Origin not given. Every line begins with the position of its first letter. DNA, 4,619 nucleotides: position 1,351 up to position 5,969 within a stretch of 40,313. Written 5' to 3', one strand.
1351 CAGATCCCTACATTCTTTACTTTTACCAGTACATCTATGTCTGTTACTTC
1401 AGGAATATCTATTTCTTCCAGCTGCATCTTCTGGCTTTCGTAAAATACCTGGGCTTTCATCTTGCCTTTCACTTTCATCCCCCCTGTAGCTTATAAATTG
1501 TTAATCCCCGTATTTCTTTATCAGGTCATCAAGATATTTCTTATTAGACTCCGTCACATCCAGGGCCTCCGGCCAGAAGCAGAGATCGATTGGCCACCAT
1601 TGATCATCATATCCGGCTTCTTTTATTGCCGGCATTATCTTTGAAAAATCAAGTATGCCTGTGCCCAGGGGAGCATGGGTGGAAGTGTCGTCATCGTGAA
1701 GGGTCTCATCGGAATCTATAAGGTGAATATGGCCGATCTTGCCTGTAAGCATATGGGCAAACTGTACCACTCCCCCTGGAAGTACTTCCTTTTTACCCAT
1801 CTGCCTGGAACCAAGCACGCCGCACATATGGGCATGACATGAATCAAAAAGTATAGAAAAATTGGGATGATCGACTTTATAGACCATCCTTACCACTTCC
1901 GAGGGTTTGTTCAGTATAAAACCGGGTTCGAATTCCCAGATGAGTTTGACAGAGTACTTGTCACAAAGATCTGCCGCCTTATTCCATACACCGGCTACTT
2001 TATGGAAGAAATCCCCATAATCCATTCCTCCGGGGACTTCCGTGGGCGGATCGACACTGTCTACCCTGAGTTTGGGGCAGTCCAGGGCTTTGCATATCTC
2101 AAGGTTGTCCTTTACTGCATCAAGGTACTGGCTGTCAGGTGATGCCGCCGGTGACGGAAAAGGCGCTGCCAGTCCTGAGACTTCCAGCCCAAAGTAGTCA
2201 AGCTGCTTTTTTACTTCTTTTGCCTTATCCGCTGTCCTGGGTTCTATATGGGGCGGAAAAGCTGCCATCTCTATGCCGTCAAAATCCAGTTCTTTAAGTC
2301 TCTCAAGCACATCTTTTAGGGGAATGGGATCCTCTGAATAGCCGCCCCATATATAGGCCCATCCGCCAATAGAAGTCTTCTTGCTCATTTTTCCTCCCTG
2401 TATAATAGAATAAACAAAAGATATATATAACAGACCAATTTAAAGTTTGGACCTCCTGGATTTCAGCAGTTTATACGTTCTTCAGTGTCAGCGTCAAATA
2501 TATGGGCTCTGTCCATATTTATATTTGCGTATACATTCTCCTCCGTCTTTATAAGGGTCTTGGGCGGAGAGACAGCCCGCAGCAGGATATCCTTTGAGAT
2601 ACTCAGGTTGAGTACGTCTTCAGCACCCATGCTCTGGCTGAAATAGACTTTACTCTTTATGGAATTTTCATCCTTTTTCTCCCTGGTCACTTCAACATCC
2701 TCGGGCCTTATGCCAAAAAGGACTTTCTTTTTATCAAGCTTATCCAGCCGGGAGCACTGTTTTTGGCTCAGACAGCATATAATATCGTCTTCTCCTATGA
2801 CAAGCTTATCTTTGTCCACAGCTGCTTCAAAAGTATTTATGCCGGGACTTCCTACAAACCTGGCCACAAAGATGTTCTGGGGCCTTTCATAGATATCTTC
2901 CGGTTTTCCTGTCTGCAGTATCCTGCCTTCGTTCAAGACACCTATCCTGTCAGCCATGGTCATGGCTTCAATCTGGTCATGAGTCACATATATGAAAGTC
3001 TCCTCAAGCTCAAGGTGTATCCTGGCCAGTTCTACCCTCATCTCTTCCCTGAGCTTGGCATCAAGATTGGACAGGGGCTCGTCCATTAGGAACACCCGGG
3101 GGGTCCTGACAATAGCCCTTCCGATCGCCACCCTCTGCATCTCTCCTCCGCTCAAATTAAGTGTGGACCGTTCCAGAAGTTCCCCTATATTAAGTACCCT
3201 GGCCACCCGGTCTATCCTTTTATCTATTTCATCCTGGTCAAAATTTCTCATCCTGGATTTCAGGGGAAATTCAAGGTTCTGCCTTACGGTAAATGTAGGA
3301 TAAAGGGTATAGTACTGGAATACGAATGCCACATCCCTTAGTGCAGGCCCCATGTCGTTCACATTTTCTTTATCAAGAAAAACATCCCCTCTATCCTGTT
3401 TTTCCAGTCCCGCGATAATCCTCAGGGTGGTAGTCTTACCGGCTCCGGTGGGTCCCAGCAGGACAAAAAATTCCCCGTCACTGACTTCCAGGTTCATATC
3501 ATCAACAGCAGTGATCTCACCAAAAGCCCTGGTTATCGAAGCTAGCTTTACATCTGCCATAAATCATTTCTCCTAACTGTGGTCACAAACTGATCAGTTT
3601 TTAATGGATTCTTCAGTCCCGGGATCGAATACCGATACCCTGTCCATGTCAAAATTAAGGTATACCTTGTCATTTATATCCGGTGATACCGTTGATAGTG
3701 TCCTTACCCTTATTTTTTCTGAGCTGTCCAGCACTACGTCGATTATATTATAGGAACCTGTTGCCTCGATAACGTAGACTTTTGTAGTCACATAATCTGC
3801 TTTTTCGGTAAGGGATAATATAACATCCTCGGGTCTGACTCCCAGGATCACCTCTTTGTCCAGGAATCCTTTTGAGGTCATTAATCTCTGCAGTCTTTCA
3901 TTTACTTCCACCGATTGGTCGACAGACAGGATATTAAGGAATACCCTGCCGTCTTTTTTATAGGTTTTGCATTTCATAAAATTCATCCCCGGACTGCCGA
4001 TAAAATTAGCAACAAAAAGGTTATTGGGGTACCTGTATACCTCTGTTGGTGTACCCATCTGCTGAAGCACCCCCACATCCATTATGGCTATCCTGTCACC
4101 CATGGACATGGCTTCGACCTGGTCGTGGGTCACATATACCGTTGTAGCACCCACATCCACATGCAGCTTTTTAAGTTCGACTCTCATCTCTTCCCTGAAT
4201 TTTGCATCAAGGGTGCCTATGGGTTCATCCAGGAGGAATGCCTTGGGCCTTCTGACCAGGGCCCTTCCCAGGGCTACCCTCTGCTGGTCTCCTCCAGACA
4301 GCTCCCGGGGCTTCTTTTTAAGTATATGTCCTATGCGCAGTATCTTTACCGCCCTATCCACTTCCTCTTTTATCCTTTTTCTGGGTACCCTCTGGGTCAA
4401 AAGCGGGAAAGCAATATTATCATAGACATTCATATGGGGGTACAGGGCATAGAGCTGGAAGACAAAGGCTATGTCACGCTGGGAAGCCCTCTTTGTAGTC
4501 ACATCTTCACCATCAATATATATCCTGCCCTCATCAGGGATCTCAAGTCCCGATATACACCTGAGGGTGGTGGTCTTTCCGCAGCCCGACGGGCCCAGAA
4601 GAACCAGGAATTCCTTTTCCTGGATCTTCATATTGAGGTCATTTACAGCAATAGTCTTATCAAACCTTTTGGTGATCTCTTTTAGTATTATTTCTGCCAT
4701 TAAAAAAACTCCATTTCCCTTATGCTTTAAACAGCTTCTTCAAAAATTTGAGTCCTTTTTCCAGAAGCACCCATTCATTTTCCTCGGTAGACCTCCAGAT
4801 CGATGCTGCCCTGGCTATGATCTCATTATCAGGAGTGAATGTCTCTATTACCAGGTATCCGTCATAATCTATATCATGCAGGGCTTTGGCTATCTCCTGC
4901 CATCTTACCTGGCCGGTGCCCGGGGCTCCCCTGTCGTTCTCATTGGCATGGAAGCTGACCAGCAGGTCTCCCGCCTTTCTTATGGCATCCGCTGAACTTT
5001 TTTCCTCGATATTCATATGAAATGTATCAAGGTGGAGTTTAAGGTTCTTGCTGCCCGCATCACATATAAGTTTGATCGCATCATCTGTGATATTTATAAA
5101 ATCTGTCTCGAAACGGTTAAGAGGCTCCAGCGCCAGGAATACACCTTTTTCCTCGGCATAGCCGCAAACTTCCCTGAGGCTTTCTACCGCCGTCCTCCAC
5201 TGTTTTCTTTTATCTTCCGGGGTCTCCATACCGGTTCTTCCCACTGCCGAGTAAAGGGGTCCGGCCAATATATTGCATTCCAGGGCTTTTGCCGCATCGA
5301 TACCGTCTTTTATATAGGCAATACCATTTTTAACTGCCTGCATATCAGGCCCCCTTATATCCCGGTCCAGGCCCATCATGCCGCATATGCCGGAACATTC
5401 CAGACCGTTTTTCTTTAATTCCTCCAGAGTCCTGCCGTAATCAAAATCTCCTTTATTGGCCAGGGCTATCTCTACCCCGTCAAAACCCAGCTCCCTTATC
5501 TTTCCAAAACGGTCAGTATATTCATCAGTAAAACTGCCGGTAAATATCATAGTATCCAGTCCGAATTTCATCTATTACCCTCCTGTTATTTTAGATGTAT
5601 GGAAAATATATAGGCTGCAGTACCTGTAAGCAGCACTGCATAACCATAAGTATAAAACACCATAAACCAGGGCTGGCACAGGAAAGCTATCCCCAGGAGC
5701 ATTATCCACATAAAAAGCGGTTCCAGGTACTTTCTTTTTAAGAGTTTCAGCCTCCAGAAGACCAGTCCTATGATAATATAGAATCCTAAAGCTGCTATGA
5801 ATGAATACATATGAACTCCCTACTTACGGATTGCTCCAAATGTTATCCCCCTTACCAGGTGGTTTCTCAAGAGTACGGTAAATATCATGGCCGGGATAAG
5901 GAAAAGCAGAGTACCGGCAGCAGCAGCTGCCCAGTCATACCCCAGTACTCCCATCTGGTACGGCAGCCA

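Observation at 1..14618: Redox-heavy sugar locus: four xylose-isomerase-like TIM barrels, three unrelated oxidoreductases and a cupin around an ABC importer, with no glycosidase, kinase, aldolase or regulator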

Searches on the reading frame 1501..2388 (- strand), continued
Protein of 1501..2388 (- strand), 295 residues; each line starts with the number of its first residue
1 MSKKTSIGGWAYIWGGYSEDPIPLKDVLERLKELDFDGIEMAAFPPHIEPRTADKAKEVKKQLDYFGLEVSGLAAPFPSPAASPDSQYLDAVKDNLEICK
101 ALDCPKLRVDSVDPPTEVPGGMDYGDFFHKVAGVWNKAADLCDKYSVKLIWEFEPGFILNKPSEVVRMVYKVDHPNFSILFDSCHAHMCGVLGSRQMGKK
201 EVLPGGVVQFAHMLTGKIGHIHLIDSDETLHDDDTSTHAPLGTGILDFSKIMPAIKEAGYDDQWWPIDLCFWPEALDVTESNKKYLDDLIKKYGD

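Call 86: search_protein_families(library=ncbifam, proteins=[L111:14537-16054:+, L146:10782-11687:+], max_evalue=1e-10)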
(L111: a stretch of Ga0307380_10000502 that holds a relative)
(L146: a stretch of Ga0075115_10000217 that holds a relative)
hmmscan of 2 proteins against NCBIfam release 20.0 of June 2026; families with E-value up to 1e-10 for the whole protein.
L111:14537-16054:+ (505 aa): 12 families
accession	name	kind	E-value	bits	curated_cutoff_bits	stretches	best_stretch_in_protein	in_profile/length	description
TIGR01312.1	XylB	equivalog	6.3e-94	315.2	380.25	1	4-491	1-480/481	xylulokinase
TIGR01314.1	gntK_FGGY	equivalog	4.6e-69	233.3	648.55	1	3-488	2-487/505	gluconokinase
NF000756.0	PRK00047.1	subfamily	1.7e-68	231.1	498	1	4-481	8-482/502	glycerol kinase GlpK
TIGR01311.1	glycerol_kin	equivalog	1e-63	215.4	590.35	1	4-481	4-481/496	glycerol kinase GlpK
NF008187.0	PRK10939.1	equivalog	2.7e-62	211.1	528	1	3-499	6-508/521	autoinducer-2 kinase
NF011601.0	PRK15027.1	equivalog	8.4e-51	172.8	912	1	4-497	3-482/484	xylulokinase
TIGR02628.1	fuculo_kin_coli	equivalog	1.1e-40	140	470.9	1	6-472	6-464/465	L-fuculokinase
TIGR01315.1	5C_CHO_kinase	subfamily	1.2e-33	116.6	408.7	1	3-496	2-539/541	FGGY family pentulose kinase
NF003154.0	PRK04123.1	equivalog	5.1e-33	114.6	428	1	5-493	8-536/554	ribulokinase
TIGR01234.1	L-ribulokinase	equivalog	1.2e-22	80.4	583.25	1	200-491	233-527/536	ribulokinase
TIGR02627.1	rhamnulo_kin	equivalog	1.4e-12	47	527.95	0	64-263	61-257/454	rhamnulokinase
NF007925.0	PRK10640.1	equivalog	1.4e-11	43.5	639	0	55-263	58-263/489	rhamnulokinase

L146:10782-11687:+ (301 aa): 20 families
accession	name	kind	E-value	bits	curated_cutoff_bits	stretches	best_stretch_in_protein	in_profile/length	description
TIGR01859.1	fruc_bis_ald_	equivalog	1.3e-50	172.8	343.05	1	3-272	3-248/282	class II fructose-1,6-bisphosphate aldolase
TIGR00167.1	cbbA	subfamily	2.5e-48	164.9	215.6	1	6-275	8-259/290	ketose-bisphosphate aldolase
NF005943.0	PRK07998.1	equivalog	3.3e-47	161.3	364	1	2-264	4-239/283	class II aldolase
NF009374.0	PRK12737.1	subfamily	2.3e-44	151.5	383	1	2-268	4-246/284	tagatose-bisphosphate aldolase subunit GatY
NF006626.0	PRK09195.1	subfamily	8.9e-44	149.7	384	1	4-268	6-246/284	tagatose-bisphosphate aldolase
NF005284.0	PRK06801.1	equivalog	2.7e-41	141.8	406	1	5-287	7-263/286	ketose 1,6-bisphosphate aldolase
NF006042.0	PRK08185.1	subfamily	7.9e-41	140.2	405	1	3-268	4-246/287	hypothetical protein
NF009497.0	PRK12857.1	equivalog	2.4e-40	138.6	423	1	4-268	6-246/284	class II fructose-1,6-bisphosphate aldolase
TIGR01858.1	tag_bisphos_ald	equivalog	2.9e-40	138.2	443.55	1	4-267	4-243/282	tagatose bisphosphate family class II aldolase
NF005288.0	PRK06806.1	equivalog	4.9e-39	134.2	396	1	5-266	7-242/281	class II fructose-bisphosphate aldolase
NF005590.0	PRK07315.1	equivalog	2.1e-34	119.2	443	1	6-269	8-247/293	class II fructose-bisphosphate aldolase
NF005481.0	PRK07084.1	equivalog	4.1e-33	114.9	511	1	2-247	13-243/324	class II fructose-bisphosphate aldolase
NF041368.1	Fbpase2_Halo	equivalog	2.8e-31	108.8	500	1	7-262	12-260/333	class II fructose-bisphosphate aldolase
NF006376.0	PRK08610.1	equivalog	4.8e-31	108.5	527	1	5-268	7-247/286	class II fructose-bisphosphate aldolase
NF005823.0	PRK07709.1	equivalog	1.3e-28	100.6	545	1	96-272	90-251/285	class II fructose-bisphosphate aldolase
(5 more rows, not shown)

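Call 94: search_protein_families(library=pfam, proteins=[L094:1665-2900:+, L094:15099-16043:+, L111:18897-19559:+, L111:16111-17091:+], max_evalue=0.00001)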
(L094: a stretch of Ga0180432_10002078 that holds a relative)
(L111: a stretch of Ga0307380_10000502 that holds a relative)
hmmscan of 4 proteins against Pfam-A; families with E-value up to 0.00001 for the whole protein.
L094:1665-2900:+ (411 aa): 1 family
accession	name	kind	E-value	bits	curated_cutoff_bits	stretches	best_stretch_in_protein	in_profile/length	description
PF00480.26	ROK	-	8.9e-42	144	22.9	1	91-402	3-291/294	ROK family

L094:15099-16043:+ (314 aa): 1 family
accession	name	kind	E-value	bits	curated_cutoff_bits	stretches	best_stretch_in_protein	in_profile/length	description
PF04198.19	Sugar-bind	-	3e-67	227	27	1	59-312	6-257/257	Putative sugar-binding domain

L111:18897-19559:+ (220 aa): 1 family
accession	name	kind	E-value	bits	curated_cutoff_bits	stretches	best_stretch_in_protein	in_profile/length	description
PF12654.12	DUF3786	-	1.3e-34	119.7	27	1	39-211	2-170/176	Domain of unknown function (DUF3786)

L111:16111-17091:+ (327 aa): 1 family
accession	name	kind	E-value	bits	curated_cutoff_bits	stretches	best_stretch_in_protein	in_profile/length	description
PF01261.30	AP_endonuc_2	-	1.3e-12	48.4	31.1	1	45-290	10-242/249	Xylose isomerase-like TIM barrel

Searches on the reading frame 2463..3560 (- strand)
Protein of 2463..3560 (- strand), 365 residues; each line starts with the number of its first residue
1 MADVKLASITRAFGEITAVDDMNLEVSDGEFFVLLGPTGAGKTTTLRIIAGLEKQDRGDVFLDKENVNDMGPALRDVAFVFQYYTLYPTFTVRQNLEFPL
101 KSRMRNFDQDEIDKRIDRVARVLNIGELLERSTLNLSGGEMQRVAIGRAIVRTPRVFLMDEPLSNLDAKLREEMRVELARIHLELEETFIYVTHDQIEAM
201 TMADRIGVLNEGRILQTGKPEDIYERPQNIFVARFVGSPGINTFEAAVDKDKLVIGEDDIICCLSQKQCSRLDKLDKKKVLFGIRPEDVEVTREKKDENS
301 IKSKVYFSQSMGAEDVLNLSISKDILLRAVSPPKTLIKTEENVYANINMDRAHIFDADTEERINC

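Call 6: search_protein_families(library=pfam, proteins=[window:2463-3560:-])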
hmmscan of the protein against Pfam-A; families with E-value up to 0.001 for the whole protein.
window:2463-3560:- (365 aa): 2 families
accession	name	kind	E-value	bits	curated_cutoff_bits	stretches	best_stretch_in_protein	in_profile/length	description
PF00005.33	ABC_tran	-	1.1e-29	104.2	25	1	20-163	2-136/137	ABC transporter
PF17912.7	OB_MalK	-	8.7e-09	36.6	27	1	237-289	1-53/53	MalK OB fold domain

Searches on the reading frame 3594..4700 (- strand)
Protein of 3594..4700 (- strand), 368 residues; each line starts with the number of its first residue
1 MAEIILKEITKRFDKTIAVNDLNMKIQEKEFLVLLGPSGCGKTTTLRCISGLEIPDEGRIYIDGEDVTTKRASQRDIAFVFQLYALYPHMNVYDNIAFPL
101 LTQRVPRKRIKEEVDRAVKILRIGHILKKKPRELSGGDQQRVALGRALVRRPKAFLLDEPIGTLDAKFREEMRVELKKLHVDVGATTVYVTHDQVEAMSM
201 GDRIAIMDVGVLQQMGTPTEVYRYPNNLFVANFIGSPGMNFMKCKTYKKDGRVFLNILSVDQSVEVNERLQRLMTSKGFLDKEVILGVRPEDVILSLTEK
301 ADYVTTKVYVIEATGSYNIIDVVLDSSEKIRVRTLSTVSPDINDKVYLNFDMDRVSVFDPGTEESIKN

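Call 6: search_protein_families(library=pfam, proteins=[window:3594-4700:-])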
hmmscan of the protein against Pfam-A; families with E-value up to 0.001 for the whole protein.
window:3594-4700:- (368 aa): 5 families
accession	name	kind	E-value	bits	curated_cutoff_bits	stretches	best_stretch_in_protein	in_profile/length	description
PF00005.33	ABC_tran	-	2.2e-34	119.4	25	1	19-161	1-136/137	ABC transporter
PF17912.7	OB_MalK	-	5.8e-10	40.3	27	1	235-293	1-53/53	MalK OB fold domain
PF08402.16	TOBE_2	-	2.8e-06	27.8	21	1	286-358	1-76/76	TOBE domain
PF01637.24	ATPase_2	-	0.00023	21.5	33.2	0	14-63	3-55/225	ATPase domain predominantly from Archaea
PF03215.21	Rad17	-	0.00044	20.7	23.8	1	25-51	41-67/186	Rad17 P-loop domain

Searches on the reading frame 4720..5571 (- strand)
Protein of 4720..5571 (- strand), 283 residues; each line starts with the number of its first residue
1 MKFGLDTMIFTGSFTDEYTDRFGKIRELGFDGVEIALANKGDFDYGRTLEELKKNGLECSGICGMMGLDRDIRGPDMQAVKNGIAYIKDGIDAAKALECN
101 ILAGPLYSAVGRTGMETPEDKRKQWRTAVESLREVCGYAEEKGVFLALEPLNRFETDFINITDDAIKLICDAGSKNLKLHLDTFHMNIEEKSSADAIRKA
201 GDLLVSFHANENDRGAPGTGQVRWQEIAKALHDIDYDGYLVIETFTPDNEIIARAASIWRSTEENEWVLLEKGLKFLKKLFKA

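Call 6: search_protein_families(library=pfam, proteins=[window:4720-5571:-])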
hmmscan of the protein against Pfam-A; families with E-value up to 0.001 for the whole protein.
window:4720-5571:- (283 aa): 1 family
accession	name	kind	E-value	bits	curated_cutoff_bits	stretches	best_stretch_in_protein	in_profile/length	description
PF01261.30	AP_endonuc_2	-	3.6e-43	148.5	31.1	1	24-260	3-247/249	Xylose isomerase-like TIM barrel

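Call 7: search_protein_families(library=ncbifam, proteins=[window:4720-5571:-], max_evalue=0.01)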
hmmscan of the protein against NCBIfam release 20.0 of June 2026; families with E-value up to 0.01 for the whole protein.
window:4720-5571:- (283 aa): 10 families
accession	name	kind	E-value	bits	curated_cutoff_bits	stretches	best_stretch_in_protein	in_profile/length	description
NF051856.1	PsicseEpim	equivalog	3.8e-56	191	300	1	1-265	1-266/287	D-psicose 3-epimerase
NF041099.2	keto_glucon_epim_IolO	equivalog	8.5e-41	140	300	1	14-248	19-251/269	5-keto-L-gluconate epimerase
TIGR03234.1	OH-pyruv-isom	equivalog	5.6e-24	84.8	353.45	1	17-248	15-243/254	hydroxypyruvate isomerase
NF007444.0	PRK09997.1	equivalog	7.8e-18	64.9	465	1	17-243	16-240/258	hydroxypyruvate isomerase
NF043033.1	OxoTetrIsom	equivalog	6e-15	55.7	325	1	16-248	15-240/251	2-oxo-tetronate isomerase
NF007360.0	PRK09856.1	equivalog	2.4e-14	53.5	305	1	79-246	84-250/276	fructoselysine 3-epimerase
TIGR04379.1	myo_inos_iolE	equivalog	2.8e-10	40.2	290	2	24-209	31-209/290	myo-inosose-2 dehydratase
NF009688.0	PRK13209.1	subfamily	2.2e-08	33.4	317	1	74-250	88-260/286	L-ribulose-5-phosphate 3-epimerase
NF009689.0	PRK13210.1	subfamily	1.6e-05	24.2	200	1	127-250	131-262/286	L-ribulose-5-phosphate 3-epimerase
NF007441.0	PRK09989.1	equivalog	0.0036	17.1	412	0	18-243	17-240/258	HPr family phosphocarrier protein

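Call 15: search_solved_structures(query=window:4723-5571:-, max_evalue=0.00001)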
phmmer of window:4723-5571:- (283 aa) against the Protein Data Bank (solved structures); distinct sequences matched with E-value up to 0.00001: 28.
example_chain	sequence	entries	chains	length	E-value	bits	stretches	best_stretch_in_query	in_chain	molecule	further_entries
8xix_A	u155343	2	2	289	2.1e-40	142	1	1-265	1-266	D-tagatose 3-epimerase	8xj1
8xiv_A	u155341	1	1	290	2.2e-40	142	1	1-265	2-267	D-tagatose 3-epimerase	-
2hk0_A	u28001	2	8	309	1.6e-37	132.6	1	14-262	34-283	D-PSICOSE 3-EPIMERASE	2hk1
3vnk_A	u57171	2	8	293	2e-37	132.3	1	10-263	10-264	Xylose isomerase domain protein TIM barrel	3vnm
3vni_A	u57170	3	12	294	2e-37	132.3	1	10-263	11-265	Xylose isomerase domain protein TIM barrel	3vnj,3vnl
7e9w_A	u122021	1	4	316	2.5e-37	131.9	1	10-263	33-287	D-psicose 3-epimerase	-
7x7w_A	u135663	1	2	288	8.4e-35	123.7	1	5-261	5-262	D-PSICOSE 3-EPIMERASE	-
7erm_A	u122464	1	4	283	7.4e-34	120.6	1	3-278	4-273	D-tagatose 3-epimerase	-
7ern_A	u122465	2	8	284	7.5e-34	120.5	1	3-278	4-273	D-tagatose 3-epimerase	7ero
4pgl_A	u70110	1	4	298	8.2e-34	120.4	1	22-263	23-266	D-tagatose 3-epimerase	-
4xsl_A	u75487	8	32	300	2.4e-33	118.9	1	22-263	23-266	D-tagatose 3-epimerase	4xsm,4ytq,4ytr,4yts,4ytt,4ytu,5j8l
2ou4_A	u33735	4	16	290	2.8e-33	118.6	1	22-263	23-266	D-tagatose 3-epimerase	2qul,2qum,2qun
4q7i_A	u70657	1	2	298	2.6e-32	115.5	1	22-263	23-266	D-tagatose 3-epimerase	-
3vyl_A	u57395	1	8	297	4.7e-32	114.6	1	3-269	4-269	L-ribulose 3-epimerase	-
7cj9_A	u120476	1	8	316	5.2e-32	114.5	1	26-280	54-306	Epimerase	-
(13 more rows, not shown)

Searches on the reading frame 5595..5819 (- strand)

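Call 28: search_protein_families(library=pfam, proteins=[window:5595-5819:-], max_evalue=10)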
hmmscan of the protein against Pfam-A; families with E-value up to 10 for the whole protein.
window:5595-5819:- (75 aa): 1 family
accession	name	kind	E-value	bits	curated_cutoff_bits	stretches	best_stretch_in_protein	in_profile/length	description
PF01790.23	LGT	-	0.076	12.8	24.9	1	2-58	11-69/240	Prolipoprotein diacylglyceryl transferase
